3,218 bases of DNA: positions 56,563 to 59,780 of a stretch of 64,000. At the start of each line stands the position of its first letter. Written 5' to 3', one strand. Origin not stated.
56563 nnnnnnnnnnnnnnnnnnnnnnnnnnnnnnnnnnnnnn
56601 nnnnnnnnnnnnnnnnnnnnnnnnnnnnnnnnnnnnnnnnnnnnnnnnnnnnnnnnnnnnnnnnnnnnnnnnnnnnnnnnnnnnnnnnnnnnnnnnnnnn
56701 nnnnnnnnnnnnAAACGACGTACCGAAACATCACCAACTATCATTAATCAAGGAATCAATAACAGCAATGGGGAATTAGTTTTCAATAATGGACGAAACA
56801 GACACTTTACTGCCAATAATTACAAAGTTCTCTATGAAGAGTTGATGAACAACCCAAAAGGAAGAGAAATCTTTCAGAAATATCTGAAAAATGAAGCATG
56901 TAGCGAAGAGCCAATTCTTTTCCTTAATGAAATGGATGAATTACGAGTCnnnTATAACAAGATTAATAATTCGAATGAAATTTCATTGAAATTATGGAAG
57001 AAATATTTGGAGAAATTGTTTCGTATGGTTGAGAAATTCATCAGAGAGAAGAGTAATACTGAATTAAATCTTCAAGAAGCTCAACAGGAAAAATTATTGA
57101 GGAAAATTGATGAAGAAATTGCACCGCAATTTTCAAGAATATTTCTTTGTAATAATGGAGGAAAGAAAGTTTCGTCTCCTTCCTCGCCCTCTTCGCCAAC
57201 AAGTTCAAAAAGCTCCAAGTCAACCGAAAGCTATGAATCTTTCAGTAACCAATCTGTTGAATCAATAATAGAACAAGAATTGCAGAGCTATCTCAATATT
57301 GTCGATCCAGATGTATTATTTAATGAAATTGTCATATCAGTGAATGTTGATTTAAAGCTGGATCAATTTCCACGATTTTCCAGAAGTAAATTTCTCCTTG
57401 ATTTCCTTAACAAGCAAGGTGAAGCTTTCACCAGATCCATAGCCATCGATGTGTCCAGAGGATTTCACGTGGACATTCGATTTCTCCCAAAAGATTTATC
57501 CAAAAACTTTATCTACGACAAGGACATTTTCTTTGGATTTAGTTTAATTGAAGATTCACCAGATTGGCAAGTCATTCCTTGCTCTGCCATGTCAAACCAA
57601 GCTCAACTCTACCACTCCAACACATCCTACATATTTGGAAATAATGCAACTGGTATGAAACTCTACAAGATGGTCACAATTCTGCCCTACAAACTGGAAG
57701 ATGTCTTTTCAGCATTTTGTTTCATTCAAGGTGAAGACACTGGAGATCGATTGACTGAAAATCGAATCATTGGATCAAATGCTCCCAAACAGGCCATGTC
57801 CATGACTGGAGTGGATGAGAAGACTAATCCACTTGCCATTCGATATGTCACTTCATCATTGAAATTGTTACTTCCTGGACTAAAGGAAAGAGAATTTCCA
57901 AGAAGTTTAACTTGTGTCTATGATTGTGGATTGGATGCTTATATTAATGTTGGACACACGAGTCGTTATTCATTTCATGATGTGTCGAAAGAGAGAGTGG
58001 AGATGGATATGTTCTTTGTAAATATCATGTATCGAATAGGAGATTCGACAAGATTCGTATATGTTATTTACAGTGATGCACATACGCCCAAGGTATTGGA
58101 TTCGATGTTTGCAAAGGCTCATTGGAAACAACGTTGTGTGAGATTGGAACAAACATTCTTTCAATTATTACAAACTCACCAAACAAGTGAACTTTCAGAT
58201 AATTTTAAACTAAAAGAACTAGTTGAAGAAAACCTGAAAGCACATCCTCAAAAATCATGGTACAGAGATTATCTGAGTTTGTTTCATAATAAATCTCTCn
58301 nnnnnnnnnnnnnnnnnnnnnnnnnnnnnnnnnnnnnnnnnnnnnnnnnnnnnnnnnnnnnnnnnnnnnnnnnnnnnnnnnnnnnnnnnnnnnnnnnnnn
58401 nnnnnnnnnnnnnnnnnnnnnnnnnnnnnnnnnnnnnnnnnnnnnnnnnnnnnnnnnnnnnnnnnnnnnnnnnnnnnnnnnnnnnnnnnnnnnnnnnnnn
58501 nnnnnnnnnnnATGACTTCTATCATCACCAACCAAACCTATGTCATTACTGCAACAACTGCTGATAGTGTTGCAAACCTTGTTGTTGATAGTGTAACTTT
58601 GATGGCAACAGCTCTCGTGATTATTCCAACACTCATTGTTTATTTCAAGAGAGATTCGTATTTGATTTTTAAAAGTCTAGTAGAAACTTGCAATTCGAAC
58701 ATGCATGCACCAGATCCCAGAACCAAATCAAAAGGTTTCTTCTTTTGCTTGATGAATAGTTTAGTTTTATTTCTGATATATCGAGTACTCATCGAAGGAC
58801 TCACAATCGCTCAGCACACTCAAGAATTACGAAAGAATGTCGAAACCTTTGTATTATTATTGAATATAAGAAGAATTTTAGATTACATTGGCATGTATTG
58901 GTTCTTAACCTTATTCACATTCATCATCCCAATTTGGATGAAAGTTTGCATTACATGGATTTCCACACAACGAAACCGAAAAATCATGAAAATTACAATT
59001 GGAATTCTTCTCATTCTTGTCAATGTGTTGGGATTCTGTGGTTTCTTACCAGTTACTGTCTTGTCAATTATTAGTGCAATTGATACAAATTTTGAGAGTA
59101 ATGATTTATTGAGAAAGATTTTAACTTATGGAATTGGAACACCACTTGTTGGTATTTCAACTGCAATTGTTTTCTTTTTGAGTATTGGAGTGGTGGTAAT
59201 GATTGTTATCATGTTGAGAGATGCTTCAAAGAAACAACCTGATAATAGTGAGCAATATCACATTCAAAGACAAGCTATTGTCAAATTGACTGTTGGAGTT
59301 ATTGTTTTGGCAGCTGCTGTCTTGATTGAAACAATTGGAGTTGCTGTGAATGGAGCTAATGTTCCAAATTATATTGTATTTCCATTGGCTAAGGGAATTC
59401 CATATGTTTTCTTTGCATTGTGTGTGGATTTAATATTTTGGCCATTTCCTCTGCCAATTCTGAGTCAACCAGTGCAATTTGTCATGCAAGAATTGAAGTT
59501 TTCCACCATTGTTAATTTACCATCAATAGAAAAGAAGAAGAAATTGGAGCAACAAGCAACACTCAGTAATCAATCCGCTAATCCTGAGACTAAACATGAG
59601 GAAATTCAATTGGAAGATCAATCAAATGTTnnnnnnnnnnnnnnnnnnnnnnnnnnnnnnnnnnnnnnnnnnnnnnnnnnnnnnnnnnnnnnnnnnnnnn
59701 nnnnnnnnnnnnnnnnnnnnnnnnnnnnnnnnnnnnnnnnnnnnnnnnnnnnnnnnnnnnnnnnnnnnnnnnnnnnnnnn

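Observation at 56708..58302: RGS paralogue 2 also carries an in-frame stop (TAA for Glu) inside the RGS domain, and it sits directly upstream of a 7TM receptor gene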

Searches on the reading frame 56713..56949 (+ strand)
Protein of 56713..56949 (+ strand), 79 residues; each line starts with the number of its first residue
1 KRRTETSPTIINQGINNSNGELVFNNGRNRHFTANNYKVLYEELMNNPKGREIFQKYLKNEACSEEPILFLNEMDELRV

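Call 62: search_protein_families(library=pfam, proteins=[window:56713-56949:+], max_evalue=1)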
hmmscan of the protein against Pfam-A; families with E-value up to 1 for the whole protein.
window:56713-56949:+ (79 aa): 2 families
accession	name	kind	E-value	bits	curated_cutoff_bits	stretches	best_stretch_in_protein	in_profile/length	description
PF00615.24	RGS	-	2.2e-05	25.3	23.9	1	41-78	2-38/117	Regulator of G protein signaling domain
PF15513.11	DUF4651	-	0.048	14.1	22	1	15-43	32-60/61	Domain of unknown function (DUF4651)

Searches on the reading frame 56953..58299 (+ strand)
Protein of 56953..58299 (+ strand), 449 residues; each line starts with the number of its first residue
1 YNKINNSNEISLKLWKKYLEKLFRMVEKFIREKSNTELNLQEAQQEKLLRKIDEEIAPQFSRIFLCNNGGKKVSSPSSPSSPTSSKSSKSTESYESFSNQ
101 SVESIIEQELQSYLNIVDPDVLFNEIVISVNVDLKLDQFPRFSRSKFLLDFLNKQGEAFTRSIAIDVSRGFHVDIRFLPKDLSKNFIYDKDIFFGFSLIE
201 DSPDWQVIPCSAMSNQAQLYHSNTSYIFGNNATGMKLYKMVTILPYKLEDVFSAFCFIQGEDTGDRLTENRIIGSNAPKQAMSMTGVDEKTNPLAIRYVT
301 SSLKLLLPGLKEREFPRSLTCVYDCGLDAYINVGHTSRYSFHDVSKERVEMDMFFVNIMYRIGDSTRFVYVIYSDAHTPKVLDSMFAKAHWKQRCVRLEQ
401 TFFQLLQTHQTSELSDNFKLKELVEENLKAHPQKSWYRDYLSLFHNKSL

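Call 62: search_protein_families(library=pfam, proteins=[window:56953-58299:+], max_evalue=1)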
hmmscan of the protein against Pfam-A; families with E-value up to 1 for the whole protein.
window:56953-58299:+ (449 aa): 2 families
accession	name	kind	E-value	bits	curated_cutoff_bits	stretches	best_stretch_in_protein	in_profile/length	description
PF00615.24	RGS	-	0.024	15.4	23.9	0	102-150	68-116/117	Regulator of G protein signaling domain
PF12746.13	GNAT_acetyltran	-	0.68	10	26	1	367-446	67-149/243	GNAT acetyltransferase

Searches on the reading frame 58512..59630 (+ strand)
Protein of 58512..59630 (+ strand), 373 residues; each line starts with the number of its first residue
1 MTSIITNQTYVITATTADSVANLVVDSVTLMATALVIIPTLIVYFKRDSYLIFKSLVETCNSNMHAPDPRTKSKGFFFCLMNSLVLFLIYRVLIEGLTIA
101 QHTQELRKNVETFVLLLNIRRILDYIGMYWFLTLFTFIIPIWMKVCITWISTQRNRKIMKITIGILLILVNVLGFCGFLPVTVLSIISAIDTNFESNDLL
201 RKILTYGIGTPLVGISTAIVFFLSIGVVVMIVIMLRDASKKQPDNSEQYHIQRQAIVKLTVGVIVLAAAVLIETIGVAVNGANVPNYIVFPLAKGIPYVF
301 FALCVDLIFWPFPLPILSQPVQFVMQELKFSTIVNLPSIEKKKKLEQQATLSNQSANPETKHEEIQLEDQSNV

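Call 6: search_protein_families(library=pfam, proteins=[window:58512-59630:+], max_evalue=0.1)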
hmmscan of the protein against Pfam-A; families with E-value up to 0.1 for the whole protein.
window:58512-59630:+ (373 aa): 2 families
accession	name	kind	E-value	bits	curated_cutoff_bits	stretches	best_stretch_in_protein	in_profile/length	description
PF07331.16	TctB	-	0.00012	22.7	29.1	1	222-282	35-96/137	Tripartite tricarboxylate transporter TctB family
PF12673.12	SipL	-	0.079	13.6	23.6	0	306-355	33-74/78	SipL, SPOCS domain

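Call 14: find_encoding_contigs(protein=window:58512-59630:+, flank=10000, max_places=6)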
Protein window:58512-59630:+ (373 aa): no gene with exactly this product is on record in the collection.

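Call 24: find_homologous_proteins(query=window:58512-59630:+, max_evalue=0.001)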
Query window:58512-59630:+ (373 aa): 7 proteins with E <= 0.001 among 6998 candidates.
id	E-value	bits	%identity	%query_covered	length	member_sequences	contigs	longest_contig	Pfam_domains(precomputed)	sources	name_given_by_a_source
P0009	2.0e-160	552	99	70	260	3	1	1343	-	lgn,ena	-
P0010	2.7e-90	321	50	85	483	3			-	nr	nr:unnamed protein product [Naegleria fowleri]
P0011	1.8e-85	305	44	92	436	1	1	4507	-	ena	-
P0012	2.1e-78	282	40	92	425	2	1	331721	-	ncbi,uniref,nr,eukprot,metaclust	ncbi:predicted protein [Naegleria gruberi]|uniref:Predicted protein n=1 Tax=Naegleria gruberi TaxID=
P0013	1.1e-70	257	39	88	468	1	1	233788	-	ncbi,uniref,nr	ncbi:hypothetical protein C9374_011713 [Naegleria lovaniensis]|uniref:THH1/TOM1/TOM3 domain-containi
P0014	3.6e-50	189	39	67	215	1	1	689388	-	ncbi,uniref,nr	ncbi:hypothetical protein C9374_002739 [Naegleria lovaniensis]|uniref:Uncharacterized protein n=1 Ta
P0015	2.2e-33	134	34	56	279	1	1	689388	-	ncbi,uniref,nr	ncbi:hypothetical protein C9374_002735 [Naegleria lovaniensis]|uniref:Transmembrane protein n=1 Tax=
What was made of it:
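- Tried and rejected: I first thought the 7TM gene was unannotated, because call 24 shows only cluster representatives.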

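Call 25: find_encoding_contigs(protein=P0009, flank=10000, max_places=10)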
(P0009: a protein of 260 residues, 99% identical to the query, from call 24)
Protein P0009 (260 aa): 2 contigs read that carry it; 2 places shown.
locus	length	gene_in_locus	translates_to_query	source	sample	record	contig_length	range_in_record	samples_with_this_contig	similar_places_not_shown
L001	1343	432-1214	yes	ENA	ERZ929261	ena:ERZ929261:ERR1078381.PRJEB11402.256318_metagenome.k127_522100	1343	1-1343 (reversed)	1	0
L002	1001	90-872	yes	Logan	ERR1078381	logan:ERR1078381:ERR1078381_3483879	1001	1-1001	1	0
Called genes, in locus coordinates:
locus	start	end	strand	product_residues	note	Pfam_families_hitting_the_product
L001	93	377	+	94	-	-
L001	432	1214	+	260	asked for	-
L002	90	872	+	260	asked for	-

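Call 44: search_protein_families(library=pfam, proteins=[P0010, P0012, P0013, P0011], max_evalue=0.1)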
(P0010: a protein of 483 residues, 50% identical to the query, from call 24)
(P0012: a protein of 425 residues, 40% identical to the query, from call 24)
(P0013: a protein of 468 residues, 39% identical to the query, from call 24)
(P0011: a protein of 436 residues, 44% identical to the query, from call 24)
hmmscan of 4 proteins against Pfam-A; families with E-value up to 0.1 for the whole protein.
P0010 (483 aa): 2 families
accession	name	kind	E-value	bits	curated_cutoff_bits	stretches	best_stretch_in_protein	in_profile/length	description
PF18895.5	T4SS_pilin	-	0.02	15.4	26.6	0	227-275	14-63/71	Type IV secretion system pilin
PF20237.3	DUF6594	-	0.06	13.7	30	0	6-61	169-222/238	Family of unknown function (DUF6594)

P0012 (425 aa): 0 families

P0013 (468 aa): 1 family
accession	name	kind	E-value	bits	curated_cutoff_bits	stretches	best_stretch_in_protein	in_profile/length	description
PF14108.11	ABA4-like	-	0.0046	17.8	27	1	115-215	28-125/127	ABA DEFICIENT 4-like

P0011 (436 aa): 1 family
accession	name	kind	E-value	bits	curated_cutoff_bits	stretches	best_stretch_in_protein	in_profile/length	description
PF06691.16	DUF1189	-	0.019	14.9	28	0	194-260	155-221/244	Protein of unknown function (DUF1189)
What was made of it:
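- On START (helix-grip) lipid-binding domains: No START hit at E <= 0.1 in copy 2 or in four relatives (calls 6, 44).
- On G-protein-coupled receptors (for the neighbour 58512-59633): No Pfam family in the protein or in four homologues (calls 6, 44).
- Closest known: Seven-transmembrane bundles of the rhodopsin/GPCR type. Different: UniRef's label 'THH1/TOM1/TOM3 domain' for a homologue was not reproduced by Pfam here (calls 24, 44).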

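Call 47: predict_structure(alignment_id=A3)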
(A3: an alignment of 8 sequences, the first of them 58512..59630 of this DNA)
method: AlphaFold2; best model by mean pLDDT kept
length: 373 residues; sequences in the alignment: 8
mean_pLDDT: 65.3   pTM: 0.61
mean pLDDT of the five models: 65.3, 64.4, 61.3, 61.1, 57.8
residues with pLDDT >= 90: 0; 70-90: 200; 50-70: 94; < 50: 79
segments of 3 or more residues with pLDDT < 50: 1-12, 311-373
pLDDT, mean of each block of 10 residues (from residue 1): 32 66 83 82 73 62 51 66 85 87 83 83 81 77 70 78 79 76 76 69 75 76 73 65 60 71 76 72 56 66 66 36 34 36 41 35 29 27
secondary structure, 60 per line:
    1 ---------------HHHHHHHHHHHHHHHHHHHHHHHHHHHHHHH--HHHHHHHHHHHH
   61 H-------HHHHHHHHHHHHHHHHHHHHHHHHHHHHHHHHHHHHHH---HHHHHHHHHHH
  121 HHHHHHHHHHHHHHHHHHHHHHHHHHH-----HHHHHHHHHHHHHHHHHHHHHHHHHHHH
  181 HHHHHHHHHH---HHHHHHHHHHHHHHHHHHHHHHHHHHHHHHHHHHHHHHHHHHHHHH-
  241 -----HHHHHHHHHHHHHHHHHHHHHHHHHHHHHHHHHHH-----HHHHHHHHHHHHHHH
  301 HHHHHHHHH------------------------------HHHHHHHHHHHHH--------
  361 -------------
elements in order: H16-46 H49-61 H69-106 H110-147 H153-190 H194-239 H246-280 H286-309 H340-352
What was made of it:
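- On G-protein-coupled receptors (for the neighbour 58512-59633): AF2 mean pLDDT 65 with 7 long helices (call 47).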

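Call 51: fold_search(model_id=the predicted structure, library=pdb)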
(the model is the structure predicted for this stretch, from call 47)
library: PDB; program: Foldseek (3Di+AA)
matches with E <= 10: 453; with E <= 0.001: 0
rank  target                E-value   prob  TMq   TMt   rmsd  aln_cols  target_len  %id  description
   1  2ycx_A                4.1e-02  0.99  0.33  0.41   8.9       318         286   14  TURKEY BETA1 ADRENERGIC RECEPTOR WITH STABILISING MUTATIONS AND BOUND ANTAGONIST CYANOPINDOLOL (released 2011-06-01)
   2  2ycx_B                4.9e-02  0.98  0.34  0.40   8.9       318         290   14  TURKEY BETA1 ADRENERGIC RECEPTOR WITH STABILISING MUTATIONS AND BOUND ANTAGONIST CYANOPINDOLOL (released 2011-06-01)
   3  8jrv_R                5.6e-02  0.99  0.38  0.43  15.1       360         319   13  Cryo-EM structure of the glucagon receptor bound to glucagon and beta-arrestin 1 (released 2023-08-16)
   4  9d0a_R                5.6e-02  0.95  0.32  0.38   9.8       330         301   14  CryoEM structure of PAR2 with endogenous tethered ligand. (released 2025-05-07)
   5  8rql_R                6.7e-02  0.99  0.36  0.44   8.1       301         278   15  TAS2R14 receptor bound to flufenamic acid and gustducin (released 2024-11-27)
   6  6tp3_B                7.3e-02  0.97  0.33  0.38   9.1       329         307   13  Crystal structure of the Orexin-1 receptor in complex with daridorexant (released 2020-01-01)
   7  5w0p_D                7.6e-02  0.91  0.30  0.17   9.8       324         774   12  Crystal structure of rhodopsin bound to visual arrestin determined by X-ray free electron laser (released 2017-08-09)
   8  9e7r_R                8.0e-02  0.97  0.36  0.43   8.2       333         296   14  CryoEM structure of PAR2 with GB88 (released 2025-05-07)
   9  7xw5_R                8.3e-02  0.97  0.33  0.24   9.1       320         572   12  TSHR-thyroid stimulating hormone-Gs-ML109 complex (released 2022-08-24)
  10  2ycz_A                8.7e-02  0.97  0.35  0.42   8.6       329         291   12  TURKEY BETA1 ADRENERGIC RECEPTOR WITH STABILISING MUTATIONS AND BOUND ANTAGONIST IODOCYANOPINDOLOL (released 2011-06-01)
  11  8r0k_A                9.5e-02  0.99  0.35  0.47   8.7       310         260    9  Cryo-EM structure of the microbial rhodopsin CryoR1 at pH 4.3 in detergent (released 2025-05-14)
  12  2y00_A                9.9e-02  0.99  0.38  0.46   7.3       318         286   12  TURKEY BETA1 ADRENERGIC RECEPTOR WITH STABILISING MUTATIONS AND BOUND PARTIAL AGONIST DOBUTAMINE (CRYSTAL DOB92) (released 2011-01-12)
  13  8xql_R                1.1e-01  1.00  0.45  0.55   6.8       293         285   14  Structure of human class T GPCR TAS2R14-miniGs/gust complex with Aristolochic acid A. (released 2024-07-10)
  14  8xoh_R                1.1e-01  0.96  0.33  0.41   8.3       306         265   11  Cryo-EM structure of GPR30-Gq complex structure in the presence of E2 (released 2024-04-10)
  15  2ycy_A                1.1e-01  0.96  0.35  0.42   8.2       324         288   12  TURKEY BETA1 ADRENERGIC RECEPTOR WITH STABILISING MUTATIONS AND BOUND ANTAGONIST CYANOPINDOLOL (released 2011-06-08)
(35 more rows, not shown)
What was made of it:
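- On G-protein-coupled receptors (for the neighbour 58512-59633): Foldseek E >= 0.04 (call 51).
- Closest known: Seven-transmembrane bundles of the rhodopsin/GPCR type. Different: Foldseek E is >= 0.04 and TM-scores are below 0.5 (call 51).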

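Call 59: search_solved_structures(query=A3, max_evalue=1)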
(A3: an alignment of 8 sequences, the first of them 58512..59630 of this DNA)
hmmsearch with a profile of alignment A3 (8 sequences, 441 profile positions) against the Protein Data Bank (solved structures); distinct sequences matched with E-value up to 1: 0.
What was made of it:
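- On G-protein-coupled receptors (for the neighbour 58512-59633): No PDB sequence match at E <= 1 (call 59).
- Closest known: Seven-transmembrane bundles of the rhodopsin/GPCR type. Different: There is no sequence-family match: Pfam gives nothing and the PDB profile search gives nothing (calls 6, 44, 59).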
